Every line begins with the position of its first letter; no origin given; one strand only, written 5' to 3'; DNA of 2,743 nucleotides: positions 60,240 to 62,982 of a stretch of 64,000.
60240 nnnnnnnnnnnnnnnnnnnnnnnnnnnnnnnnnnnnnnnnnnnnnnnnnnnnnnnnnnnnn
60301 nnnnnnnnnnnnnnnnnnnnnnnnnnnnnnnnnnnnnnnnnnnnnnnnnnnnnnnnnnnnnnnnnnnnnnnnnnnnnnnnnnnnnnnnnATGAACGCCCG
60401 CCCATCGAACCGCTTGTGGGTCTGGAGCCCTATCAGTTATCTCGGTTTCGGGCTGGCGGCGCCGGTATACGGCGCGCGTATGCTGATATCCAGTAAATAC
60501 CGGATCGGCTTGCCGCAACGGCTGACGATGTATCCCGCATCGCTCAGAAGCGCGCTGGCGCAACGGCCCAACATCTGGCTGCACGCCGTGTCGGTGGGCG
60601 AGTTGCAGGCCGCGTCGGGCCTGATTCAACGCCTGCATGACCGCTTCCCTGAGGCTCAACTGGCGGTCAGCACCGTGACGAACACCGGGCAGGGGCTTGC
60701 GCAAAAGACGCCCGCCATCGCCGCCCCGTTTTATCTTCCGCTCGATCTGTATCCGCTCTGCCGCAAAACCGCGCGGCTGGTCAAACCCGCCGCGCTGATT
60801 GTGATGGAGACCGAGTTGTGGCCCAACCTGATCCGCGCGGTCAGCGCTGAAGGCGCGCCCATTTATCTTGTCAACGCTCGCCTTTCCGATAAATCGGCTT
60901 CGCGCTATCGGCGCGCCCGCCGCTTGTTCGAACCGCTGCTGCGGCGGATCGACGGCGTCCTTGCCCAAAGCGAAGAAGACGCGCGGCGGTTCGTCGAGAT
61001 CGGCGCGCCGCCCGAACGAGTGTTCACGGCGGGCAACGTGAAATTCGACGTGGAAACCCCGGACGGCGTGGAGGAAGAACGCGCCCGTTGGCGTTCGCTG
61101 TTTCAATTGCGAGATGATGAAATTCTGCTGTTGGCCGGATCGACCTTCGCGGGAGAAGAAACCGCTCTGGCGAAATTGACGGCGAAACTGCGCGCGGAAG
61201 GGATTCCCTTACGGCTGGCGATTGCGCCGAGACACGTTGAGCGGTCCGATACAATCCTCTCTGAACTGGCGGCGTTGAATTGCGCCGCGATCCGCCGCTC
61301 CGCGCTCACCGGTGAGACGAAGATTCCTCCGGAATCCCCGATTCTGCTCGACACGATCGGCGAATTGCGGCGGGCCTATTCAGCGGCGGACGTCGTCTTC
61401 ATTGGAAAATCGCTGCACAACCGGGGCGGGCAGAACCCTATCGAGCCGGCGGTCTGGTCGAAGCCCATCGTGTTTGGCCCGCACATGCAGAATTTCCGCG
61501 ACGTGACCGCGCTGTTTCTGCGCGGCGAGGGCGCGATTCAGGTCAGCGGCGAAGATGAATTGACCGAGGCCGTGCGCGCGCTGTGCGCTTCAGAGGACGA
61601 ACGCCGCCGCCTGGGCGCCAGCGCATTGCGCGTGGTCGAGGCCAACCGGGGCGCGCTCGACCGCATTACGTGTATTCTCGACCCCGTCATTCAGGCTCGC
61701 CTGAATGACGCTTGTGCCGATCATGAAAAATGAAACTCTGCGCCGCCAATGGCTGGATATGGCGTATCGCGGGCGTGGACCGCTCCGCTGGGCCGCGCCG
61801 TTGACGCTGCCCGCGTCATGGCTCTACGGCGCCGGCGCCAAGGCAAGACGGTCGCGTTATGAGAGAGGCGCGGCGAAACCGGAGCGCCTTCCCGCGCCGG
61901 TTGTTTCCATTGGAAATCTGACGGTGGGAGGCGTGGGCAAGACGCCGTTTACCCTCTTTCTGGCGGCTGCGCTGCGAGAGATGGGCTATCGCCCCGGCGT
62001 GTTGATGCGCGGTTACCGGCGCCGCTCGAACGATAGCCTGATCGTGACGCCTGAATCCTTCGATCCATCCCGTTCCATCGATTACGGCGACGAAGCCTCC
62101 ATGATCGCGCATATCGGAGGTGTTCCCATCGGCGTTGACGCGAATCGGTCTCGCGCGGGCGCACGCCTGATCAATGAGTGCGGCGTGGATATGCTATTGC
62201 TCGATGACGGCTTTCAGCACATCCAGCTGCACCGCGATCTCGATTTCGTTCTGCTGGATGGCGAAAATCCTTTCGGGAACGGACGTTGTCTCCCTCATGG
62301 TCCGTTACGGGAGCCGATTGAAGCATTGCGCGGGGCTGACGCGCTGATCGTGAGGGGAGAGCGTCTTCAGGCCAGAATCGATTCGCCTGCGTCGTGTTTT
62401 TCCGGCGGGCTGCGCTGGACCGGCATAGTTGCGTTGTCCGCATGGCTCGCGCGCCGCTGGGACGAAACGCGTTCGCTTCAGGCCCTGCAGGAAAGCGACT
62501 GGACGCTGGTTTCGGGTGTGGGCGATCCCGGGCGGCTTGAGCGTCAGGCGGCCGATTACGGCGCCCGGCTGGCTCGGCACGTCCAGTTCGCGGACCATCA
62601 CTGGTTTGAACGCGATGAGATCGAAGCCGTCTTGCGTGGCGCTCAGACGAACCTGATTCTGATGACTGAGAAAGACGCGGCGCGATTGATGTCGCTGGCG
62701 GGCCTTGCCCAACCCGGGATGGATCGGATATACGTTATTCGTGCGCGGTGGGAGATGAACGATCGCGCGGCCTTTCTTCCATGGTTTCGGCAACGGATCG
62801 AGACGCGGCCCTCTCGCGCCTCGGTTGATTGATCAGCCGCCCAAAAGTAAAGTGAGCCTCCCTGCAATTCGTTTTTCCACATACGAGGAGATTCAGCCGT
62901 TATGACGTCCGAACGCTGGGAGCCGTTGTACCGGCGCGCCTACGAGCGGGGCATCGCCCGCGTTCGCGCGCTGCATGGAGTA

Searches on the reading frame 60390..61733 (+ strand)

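Call 50: search_protein_families(library=pfam, proteins=[window:60390-61733:+], max_evalue=0.00001)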
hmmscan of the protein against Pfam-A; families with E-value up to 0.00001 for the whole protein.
window:60390-61733:+ (447 aa): 1 family
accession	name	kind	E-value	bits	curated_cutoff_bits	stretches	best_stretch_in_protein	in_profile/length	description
PF04413.22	Glycos_transf_N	-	1.7e-59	200.8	23.9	1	41-221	3-179/179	3-Deoxy-D-manno-octulosonic-acid transferase (kdotransferase)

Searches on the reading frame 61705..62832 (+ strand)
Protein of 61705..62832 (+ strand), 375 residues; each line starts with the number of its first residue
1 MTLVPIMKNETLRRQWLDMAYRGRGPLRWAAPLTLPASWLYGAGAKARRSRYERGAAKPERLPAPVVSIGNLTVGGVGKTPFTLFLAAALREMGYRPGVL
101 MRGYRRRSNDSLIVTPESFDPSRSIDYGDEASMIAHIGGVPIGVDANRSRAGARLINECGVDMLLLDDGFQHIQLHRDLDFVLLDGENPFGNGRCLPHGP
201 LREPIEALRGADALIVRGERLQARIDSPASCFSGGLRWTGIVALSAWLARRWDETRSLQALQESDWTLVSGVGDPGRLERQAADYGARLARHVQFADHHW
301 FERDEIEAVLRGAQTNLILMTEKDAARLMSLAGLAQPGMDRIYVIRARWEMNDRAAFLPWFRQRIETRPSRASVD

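Call 50: search_protein_families(library=pfam, proteins=[window:61705-62832:+], max_evalue=0.00001)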
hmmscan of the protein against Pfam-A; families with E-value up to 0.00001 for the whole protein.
window:61705-62832:+ (375 aa): 1 family
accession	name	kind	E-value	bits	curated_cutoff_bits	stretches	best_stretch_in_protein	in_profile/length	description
PF02606.20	LpxK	-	3.9e-85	286.3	27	1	32-365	3-327/328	Tetraacyldisaccharide-1-P 4'-kinase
